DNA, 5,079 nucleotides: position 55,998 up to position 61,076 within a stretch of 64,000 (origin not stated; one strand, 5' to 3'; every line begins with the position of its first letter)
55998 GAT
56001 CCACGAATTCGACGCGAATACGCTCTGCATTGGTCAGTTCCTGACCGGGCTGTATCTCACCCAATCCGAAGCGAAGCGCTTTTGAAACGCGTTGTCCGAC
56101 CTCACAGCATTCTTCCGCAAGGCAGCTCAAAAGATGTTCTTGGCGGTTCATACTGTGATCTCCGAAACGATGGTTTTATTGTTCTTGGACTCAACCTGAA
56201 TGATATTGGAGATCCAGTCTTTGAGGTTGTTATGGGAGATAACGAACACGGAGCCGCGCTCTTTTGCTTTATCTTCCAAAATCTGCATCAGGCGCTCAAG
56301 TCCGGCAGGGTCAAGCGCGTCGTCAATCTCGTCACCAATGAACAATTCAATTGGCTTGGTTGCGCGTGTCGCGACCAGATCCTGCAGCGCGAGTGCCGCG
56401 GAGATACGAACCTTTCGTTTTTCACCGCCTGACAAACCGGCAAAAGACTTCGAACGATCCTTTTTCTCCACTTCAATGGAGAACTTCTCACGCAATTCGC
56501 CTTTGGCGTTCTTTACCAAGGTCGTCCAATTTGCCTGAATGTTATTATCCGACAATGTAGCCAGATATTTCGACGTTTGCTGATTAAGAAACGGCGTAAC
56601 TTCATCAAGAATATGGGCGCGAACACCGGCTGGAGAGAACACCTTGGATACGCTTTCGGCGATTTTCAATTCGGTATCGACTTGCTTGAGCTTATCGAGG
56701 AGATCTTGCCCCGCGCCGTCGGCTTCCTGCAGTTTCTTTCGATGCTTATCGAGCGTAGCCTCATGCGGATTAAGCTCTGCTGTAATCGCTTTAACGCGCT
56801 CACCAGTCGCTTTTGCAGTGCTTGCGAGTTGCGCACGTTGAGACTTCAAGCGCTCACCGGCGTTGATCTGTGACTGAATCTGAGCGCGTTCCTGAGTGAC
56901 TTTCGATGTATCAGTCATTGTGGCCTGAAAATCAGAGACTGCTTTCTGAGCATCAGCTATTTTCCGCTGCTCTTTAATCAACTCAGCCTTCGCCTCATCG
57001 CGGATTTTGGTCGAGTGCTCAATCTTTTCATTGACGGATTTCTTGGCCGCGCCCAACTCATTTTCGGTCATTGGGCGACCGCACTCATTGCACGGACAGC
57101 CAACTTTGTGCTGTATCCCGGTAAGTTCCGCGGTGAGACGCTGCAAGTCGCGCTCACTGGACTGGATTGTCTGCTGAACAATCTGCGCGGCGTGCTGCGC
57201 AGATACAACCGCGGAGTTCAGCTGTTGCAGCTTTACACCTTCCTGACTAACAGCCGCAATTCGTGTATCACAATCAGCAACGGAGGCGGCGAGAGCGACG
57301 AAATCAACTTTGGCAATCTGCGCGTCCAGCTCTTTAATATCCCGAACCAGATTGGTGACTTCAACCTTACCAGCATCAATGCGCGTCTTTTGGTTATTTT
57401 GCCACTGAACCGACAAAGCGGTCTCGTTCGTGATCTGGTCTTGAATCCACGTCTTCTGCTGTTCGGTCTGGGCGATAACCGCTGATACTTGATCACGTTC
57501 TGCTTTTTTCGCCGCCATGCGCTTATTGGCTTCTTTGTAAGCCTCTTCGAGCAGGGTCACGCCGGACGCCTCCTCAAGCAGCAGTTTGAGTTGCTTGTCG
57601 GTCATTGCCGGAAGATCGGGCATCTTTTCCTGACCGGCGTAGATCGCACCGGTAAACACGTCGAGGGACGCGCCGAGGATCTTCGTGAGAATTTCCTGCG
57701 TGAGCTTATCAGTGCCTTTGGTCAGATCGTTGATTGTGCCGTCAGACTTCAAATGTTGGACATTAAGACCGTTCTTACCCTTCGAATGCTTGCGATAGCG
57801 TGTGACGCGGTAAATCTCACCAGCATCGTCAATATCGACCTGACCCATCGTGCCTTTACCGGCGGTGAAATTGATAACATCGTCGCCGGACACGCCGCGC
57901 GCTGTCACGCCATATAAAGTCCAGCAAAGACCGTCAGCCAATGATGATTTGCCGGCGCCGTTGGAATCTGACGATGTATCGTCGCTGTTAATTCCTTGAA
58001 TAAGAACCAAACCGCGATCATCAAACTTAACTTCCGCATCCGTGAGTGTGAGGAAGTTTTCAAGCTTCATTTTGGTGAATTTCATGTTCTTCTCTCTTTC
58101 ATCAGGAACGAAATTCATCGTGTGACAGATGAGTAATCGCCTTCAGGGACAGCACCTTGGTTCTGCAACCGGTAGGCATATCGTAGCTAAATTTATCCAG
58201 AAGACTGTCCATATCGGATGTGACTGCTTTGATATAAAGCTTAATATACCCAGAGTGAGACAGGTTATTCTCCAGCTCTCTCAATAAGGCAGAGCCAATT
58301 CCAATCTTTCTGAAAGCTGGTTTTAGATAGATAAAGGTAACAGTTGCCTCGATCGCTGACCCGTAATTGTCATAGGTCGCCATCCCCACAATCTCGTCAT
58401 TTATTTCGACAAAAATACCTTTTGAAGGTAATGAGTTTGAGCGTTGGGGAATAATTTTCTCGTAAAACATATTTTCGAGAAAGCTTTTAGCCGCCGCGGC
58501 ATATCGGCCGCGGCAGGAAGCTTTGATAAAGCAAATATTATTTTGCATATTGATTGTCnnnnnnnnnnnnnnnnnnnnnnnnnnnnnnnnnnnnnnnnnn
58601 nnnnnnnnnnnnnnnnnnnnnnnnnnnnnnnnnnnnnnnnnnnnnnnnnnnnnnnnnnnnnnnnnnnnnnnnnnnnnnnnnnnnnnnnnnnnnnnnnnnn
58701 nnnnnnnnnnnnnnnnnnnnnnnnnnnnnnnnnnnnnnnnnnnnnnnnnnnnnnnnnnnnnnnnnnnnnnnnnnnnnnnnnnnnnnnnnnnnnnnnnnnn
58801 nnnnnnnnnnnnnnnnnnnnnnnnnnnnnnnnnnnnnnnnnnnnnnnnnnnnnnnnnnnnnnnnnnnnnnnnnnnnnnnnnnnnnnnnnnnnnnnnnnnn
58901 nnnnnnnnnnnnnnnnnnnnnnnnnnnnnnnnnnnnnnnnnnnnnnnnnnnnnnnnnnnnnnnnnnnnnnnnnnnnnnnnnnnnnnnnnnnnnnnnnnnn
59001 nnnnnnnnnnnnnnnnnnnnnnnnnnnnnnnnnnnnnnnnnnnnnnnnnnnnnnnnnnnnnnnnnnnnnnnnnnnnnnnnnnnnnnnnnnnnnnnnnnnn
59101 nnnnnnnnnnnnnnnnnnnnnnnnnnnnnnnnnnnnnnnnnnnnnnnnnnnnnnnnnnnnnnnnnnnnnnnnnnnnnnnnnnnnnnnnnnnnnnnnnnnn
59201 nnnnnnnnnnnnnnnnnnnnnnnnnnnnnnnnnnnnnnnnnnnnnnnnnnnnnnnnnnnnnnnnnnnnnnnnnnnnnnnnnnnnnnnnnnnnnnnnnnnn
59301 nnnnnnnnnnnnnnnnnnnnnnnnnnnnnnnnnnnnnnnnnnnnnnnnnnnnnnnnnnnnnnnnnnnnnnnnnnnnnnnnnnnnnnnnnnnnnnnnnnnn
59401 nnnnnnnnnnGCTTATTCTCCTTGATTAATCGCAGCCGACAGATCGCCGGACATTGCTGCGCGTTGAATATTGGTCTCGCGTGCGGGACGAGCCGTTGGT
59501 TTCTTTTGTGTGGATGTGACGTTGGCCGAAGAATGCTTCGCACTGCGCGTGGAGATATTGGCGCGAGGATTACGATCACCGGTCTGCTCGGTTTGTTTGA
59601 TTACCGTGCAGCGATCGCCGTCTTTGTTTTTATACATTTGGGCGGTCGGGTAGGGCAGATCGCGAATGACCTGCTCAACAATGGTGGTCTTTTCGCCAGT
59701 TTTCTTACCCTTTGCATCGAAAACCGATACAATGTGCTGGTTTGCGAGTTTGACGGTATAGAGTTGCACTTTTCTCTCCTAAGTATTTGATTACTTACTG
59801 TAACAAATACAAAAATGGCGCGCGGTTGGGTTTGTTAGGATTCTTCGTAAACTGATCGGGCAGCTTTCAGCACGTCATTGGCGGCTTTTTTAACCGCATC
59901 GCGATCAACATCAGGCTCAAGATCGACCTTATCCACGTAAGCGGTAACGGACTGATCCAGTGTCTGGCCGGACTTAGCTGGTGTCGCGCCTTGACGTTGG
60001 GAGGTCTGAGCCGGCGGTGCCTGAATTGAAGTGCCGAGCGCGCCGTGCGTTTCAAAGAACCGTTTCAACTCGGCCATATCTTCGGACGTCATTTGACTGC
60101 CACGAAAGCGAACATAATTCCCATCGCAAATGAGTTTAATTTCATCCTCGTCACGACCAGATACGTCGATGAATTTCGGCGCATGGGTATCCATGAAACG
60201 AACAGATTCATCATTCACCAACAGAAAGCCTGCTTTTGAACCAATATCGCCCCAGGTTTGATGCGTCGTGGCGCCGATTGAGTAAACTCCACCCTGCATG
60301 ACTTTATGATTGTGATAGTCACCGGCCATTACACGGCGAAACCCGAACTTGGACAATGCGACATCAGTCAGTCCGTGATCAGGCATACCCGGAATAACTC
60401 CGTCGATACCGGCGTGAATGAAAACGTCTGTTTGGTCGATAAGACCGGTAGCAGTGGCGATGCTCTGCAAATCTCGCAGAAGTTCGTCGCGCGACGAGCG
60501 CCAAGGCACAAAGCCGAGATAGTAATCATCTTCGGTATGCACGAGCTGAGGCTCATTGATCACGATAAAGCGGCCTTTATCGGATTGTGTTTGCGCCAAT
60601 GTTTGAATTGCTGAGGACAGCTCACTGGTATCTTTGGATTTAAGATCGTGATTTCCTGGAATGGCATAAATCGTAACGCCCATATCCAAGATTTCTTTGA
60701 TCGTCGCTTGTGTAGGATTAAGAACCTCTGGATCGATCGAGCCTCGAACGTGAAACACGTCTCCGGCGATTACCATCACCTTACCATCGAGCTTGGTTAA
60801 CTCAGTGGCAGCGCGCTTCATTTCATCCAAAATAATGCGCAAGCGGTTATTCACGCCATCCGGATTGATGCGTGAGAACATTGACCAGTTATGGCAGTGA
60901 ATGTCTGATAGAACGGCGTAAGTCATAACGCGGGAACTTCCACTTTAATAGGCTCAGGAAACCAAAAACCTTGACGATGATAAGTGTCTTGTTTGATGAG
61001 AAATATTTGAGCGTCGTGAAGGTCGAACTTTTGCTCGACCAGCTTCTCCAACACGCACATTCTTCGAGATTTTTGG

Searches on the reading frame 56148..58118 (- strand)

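Call 7: search_protein_families(library=phrogs, proteins=[window:56148-58118:-])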
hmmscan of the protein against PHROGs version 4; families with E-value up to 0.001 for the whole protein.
window:56148-58118:- (656 aa): 5 families
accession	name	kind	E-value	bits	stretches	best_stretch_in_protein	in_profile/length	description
phrog_77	-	DNA, RNA and nucleotide metabolism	2.4e-126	424.5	1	7-653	291-954/967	SbcC-like subunit of palindrome specific endonuclease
phrog_21388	-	DNA, RNA and nucleotide metabolism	8.9e-34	117.3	1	12-120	2-110/126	exonuclease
phrog_293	-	moron, auxiliary metabolic gene and host takeover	1.3e-06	27.7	1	553-631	540-608/1058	ABC transporter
phrog_1499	-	unknown function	4.4e-05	23.9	1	11-435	2-329/427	-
phrog_3940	-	unknown function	0.00012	22.1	0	506-621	175-285/537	-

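Call 8: search_protein_families(library=pfam, proteins=[window:56148-58118:-])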
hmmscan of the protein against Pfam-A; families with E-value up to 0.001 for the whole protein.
window:56148-58118:- (656 aa): 3 families
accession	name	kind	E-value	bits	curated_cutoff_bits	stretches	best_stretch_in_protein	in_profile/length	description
PF13476.12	AAA_23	-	4.1e-14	54.1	27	1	16-264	1-196/201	AAA domain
PF02463.25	SMC_N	-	9.8e-07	28.9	40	0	269-631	135-199/220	RecF/RecN/SMC N terminal domain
PF13304.12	AAA_21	-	4.4e-06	27.4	27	1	497-631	220-300/304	AAA domain, putative AbiEii toxin, Type IV TA system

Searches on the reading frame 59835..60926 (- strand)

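Call 7: search_protein_families(library=phrogs, proteins=[window:59835-60926:-])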
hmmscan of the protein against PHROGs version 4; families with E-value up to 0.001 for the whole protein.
window:59835-60926:- (363 aa): 3 families
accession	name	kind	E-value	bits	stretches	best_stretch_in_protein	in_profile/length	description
phrog_100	-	DNA, RNA and nucleotide metabolism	6.5e-74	250.9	1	1-359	29-378/989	SbcD-like subunit of palindrome specific endonuclease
phrog_34949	-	unknown function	3.8e-46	158.7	1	2-234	4-232/243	-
phrog_1649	-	other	1.6e-10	41.2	1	2-142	37-148/308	metallo-phosphoesterase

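Call 8: search_protein_families(library=pfam, proteins=[window:59835-60926:-])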
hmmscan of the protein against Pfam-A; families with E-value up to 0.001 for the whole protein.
window:59835-60926:- (363 aa): 1 family
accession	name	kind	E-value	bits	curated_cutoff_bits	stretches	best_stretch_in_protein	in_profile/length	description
PF00149.33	Metallophos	-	1.8e-09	38.7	21.5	1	1-206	1-190/191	Calcineurin-like phosphoesterase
